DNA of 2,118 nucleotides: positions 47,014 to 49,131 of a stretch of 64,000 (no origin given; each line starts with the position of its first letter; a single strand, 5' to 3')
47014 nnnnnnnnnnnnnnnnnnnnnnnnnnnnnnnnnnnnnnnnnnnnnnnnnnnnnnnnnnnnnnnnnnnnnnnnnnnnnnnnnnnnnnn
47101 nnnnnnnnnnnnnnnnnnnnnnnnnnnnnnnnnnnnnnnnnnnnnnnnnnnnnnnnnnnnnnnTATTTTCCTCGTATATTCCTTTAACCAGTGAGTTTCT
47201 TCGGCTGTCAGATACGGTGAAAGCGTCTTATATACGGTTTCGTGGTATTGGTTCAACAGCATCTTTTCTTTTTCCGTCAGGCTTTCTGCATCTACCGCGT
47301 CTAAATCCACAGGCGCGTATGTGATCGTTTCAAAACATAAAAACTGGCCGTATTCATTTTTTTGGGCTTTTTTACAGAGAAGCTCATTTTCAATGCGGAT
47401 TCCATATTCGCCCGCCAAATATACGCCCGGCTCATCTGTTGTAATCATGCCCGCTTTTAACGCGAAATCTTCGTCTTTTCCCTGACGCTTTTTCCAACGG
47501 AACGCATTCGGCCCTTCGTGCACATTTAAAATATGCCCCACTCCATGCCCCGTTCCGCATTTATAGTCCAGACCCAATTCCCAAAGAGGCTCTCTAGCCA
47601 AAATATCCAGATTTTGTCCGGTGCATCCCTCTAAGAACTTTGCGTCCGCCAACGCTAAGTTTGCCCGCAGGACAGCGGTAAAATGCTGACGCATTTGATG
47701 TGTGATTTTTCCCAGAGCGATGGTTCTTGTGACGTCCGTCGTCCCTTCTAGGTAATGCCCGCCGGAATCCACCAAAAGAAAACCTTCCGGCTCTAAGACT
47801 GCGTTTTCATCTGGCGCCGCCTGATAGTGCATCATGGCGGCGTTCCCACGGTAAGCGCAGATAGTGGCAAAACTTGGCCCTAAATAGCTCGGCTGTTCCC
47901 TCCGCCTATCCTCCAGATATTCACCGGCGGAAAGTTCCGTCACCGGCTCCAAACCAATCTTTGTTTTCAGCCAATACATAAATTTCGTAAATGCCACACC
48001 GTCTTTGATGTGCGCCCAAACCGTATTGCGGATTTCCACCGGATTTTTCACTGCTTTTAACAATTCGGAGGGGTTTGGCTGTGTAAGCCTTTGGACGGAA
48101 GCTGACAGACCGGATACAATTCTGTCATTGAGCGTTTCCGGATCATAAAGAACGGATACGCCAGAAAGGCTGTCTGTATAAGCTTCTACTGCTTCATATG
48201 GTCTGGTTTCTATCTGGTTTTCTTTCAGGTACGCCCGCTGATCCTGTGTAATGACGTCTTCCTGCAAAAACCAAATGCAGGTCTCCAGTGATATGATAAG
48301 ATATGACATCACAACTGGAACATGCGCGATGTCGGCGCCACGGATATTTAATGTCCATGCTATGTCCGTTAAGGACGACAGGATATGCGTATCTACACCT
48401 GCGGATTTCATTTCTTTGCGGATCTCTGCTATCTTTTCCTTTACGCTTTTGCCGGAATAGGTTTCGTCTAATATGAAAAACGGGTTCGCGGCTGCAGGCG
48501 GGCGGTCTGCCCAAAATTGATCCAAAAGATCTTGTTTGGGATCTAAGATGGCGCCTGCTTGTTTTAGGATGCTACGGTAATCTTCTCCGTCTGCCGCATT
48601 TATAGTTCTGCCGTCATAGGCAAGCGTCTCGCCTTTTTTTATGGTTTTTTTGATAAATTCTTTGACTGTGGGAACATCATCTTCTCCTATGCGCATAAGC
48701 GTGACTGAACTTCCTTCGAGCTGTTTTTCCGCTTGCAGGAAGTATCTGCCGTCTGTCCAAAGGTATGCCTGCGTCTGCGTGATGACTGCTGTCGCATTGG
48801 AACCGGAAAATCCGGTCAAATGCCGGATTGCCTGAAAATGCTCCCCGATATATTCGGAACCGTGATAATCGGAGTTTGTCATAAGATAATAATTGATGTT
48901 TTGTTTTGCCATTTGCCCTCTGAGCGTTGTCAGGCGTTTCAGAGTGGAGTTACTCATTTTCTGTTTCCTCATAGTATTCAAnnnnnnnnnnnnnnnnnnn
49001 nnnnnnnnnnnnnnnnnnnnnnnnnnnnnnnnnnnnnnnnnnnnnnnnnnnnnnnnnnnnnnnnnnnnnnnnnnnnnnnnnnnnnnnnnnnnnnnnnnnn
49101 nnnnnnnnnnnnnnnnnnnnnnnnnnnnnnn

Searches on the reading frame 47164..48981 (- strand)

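Call 78: search_protein_families(library=pfam, proteins=[window:47164-48981:-], max_evalue=0.00001)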
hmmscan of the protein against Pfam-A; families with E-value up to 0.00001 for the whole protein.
window:47164-48981:- (606 aa): 4 families
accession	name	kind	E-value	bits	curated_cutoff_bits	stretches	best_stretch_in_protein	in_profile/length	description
PF16189.11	Creatinase_N_2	-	1.7e-49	168.4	29.7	1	159-316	1-161/161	Creatinase/Prolidase N-terminal domain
PF00557.29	Peptidase_M24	-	5.4e-44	150.9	23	1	323-537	6-207/208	Metallopeptidase family M24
PF16188.10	Peptidase_M24_C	-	2.3e-21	75.9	28.9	1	546-606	1-63/63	C-terminal region of peptidase_M24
PF01321.24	Creatinase_N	-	1.5e-15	58.3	22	1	16-141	1-112/128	Creatinase/Prolidase N-terminal domain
